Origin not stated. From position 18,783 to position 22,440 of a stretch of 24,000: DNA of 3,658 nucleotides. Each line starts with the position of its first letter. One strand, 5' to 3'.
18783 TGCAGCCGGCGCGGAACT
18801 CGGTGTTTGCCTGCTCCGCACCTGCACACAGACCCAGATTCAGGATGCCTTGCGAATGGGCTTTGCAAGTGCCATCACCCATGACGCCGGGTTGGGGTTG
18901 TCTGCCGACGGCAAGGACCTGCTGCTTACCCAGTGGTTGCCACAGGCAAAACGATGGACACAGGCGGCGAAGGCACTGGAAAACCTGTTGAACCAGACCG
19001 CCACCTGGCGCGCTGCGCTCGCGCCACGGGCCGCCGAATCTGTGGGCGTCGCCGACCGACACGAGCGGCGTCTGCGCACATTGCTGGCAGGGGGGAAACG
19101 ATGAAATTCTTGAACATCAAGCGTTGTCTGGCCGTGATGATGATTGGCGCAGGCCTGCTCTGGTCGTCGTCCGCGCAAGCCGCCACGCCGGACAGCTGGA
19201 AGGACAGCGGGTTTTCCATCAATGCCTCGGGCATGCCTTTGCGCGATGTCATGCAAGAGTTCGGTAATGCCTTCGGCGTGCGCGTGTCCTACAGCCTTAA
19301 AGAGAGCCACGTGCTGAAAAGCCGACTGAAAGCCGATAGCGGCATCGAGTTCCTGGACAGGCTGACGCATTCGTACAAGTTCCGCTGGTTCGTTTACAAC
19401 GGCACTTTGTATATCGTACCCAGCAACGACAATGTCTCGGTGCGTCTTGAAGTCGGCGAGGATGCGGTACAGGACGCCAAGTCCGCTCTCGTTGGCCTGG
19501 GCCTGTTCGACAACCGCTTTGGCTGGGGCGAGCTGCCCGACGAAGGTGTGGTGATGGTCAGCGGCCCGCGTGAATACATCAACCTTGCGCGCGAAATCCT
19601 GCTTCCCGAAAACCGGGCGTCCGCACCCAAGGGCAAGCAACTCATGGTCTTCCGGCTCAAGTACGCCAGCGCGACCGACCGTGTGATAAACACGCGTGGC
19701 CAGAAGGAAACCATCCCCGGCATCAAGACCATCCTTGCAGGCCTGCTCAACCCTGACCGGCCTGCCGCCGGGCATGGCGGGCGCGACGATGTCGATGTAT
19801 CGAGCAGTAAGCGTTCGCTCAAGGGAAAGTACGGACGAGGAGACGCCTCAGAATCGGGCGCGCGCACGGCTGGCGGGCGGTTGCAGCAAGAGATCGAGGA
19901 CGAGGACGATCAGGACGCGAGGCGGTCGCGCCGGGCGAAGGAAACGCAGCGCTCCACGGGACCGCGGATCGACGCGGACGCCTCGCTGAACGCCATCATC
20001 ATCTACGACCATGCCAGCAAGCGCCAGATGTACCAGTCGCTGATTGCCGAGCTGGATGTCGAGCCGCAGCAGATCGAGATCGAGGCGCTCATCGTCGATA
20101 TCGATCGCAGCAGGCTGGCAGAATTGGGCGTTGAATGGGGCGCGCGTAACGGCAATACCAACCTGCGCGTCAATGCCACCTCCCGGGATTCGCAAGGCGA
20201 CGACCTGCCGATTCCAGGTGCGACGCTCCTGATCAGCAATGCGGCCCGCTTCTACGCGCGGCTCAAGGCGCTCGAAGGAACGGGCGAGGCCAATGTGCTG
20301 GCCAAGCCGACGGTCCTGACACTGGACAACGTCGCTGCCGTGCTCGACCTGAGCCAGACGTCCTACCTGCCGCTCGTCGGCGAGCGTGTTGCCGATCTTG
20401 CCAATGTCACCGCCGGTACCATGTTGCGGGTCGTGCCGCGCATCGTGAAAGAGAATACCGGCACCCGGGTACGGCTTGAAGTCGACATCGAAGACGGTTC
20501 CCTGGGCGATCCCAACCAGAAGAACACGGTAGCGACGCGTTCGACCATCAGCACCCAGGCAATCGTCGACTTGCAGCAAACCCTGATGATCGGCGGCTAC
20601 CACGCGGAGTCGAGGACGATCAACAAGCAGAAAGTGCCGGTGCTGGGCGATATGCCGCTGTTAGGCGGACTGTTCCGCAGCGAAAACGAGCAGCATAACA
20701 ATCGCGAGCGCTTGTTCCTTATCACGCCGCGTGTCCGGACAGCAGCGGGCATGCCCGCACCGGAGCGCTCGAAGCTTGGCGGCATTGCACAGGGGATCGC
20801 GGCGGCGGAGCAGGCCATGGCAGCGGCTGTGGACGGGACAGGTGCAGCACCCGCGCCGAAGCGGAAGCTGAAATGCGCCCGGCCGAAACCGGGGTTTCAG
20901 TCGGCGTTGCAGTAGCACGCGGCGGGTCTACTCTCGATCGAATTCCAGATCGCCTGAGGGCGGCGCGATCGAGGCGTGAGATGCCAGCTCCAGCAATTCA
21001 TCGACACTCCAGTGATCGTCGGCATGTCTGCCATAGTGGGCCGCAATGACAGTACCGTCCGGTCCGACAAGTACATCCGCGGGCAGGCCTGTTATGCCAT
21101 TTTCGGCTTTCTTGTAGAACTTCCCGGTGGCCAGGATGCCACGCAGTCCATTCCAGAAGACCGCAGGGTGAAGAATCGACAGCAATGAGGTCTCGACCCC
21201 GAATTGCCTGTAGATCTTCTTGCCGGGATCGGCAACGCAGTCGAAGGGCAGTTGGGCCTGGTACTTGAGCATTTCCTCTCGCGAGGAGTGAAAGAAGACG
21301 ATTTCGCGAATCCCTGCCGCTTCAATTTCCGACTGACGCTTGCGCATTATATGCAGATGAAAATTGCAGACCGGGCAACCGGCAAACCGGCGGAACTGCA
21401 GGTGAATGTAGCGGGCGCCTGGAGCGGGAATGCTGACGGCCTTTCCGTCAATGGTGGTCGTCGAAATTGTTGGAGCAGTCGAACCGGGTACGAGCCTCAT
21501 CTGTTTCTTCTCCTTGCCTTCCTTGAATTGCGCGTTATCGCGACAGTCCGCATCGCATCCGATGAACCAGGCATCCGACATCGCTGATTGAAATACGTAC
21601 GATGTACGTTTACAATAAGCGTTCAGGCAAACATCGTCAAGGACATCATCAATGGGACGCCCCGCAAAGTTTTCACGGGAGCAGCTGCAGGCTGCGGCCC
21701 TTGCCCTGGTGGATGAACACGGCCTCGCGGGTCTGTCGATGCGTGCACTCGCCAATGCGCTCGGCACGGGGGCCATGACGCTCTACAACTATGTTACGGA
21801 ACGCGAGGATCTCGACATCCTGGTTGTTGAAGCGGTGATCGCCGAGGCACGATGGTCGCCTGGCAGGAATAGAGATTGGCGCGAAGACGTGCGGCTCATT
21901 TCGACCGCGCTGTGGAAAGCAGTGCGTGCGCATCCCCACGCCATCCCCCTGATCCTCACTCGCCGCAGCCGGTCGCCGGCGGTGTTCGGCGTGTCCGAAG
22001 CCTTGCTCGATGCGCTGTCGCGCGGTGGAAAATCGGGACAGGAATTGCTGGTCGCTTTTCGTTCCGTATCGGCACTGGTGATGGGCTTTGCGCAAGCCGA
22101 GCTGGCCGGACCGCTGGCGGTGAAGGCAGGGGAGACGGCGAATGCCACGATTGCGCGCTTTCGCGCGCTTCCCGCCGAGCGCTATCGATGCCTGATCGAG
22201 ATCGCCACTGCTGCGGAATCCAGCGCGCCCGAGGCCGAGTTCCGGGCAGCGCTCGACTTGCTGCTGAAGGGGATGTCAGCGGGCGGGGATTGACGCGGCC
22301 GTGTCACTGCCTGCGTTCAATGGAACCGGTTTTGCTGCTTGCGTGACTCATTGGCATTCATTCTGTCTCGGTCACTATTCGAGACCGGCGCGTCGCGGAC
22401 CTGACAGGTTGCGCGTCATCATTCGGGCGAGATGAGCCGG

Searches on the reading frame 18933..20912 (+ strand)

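Call 8: search_protein_families(library=ncbifam, proteins=[window:18933-20912:+], max_evalue=0.01)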
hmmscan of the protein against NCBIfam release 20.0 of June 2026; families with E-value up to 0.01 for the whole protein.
window:18933-20912:+ (660 aa): 8 families
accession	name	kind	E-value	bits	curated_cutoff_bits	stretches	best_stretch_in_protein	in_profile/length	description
TIGR02516.1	type_III_yscC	equivalog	6.4e-122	407.4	238.45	2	334-601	189-460/463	type III secretion system outer membrane ring subunit SctC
NF011873.0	PRK15346.1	equivalog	3.6e-83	279.9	524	2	334-601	226-493/499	EscC/YscC/HrcC family type III secretion system outer membrane ring protein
TIGR02517.1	type_II_gspD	equivalog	5.2e-39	134.2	351.35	1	326-601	283-589/600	type II secretion system secretin GspD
TIGR02515.1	IV_pilus_PilQ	subfamily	3e-36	125.3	284.35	1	339-601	130-426/428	type IV pilus secretin PilQ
NF010083.0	PRK13568.1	equivalog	9.2e-26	90.5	554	1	345-601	153-416/419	DNA uptake porin HofQ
NF007851.2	PRK10560.1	exception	3.8e-20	72.1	598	1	328-601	128-408/412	DNA uptake porin HofQ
TIGR02519.1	pilus_MshL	equivalog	2.2e-19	69.6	250.2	1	369-601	24-289/290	pilus (MSHA type) biogenesis protein MshL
NF042912.1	Amuc_1098_fam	equivalog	5.9e-16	57.7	750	1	537-608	731-802/805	Amuc_1098 family type IV pilus outer membrane protein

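Call 9: search_protein_families(library=pfam, proteins=[window:18933-20912:+], max_evalue=0.01)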
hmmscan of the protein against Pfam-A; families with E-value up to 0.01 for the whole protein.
window:18933-20912:+ (660 aa): 2 families
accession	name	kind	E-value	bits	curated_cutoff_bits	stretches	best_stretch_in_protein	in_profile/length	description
PF00263.26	Secretin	-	3.2e-34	118.4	27.5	1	446-601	1-167/169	Bacterial type II and III secretion system protein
PF03958.22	Secretin_N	-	1.7e-17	63.8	28.2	2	239-380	3-69/69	Bacterial type II/III secretion system short domain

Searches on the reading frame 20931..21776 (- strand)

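Call 20: search_protein_families(library=ncbifam, proteins=[window:20931-21776:-], max_evalue=0.001)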
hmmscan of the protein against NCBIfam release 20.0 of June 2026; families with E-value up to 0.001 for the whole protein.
window:20931-21776:- (282 aa): 2 families
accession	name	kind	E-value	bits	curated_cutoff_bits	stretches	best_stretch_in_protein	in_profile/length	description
NF040769.1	SelL_rel_redox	subfamily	8.7e-24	84.1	120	1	101-263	3-171/173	SelL-related redox protein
NF006960.0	PRK09437.1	equivalog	0.00094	19.1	140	0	95-194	4-105/156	thioredoxin-dependent thiol peroxidase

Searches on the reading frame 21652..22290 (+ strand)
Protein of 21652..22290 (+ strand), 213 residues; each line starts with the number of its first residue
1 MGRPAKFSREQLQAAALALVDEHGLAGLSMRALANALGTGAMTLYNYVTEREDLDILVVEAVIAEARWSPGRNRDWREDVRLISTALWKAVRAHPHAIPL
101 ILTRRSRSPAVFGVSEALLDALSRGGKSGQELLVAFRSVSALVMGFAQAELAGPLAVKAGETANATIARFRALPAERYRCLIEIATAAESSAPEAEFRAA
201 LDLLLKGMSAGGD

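Call 20: search_protein_families(library=ncbifam, proteins=[window:21652-22290:+], max_evalue=0.001)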
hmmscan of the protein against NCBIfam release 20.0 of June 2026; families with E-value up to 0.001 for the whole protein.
window:21652-22290:+ (213 aa): 3 families
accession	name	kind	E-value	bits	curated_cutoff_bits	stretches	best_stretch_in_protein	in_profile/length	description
NF038211.1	MFT_alt_reg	equivalog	1e-12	48.8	285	1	9-149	3-141/193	mycofactocin system transcriptional regulator MftR2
NF010319.1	PRK13756.1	equivalog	1.7e-12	47.6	265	1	6-209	1-196/199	tetracycline resistance transcriptional repressor TetR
TIGR03968.1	mycofact_TetR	equivalog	0.00037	20.1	224.9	1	1-53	3-55/190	mycofactocin system transcriptional regulator MftR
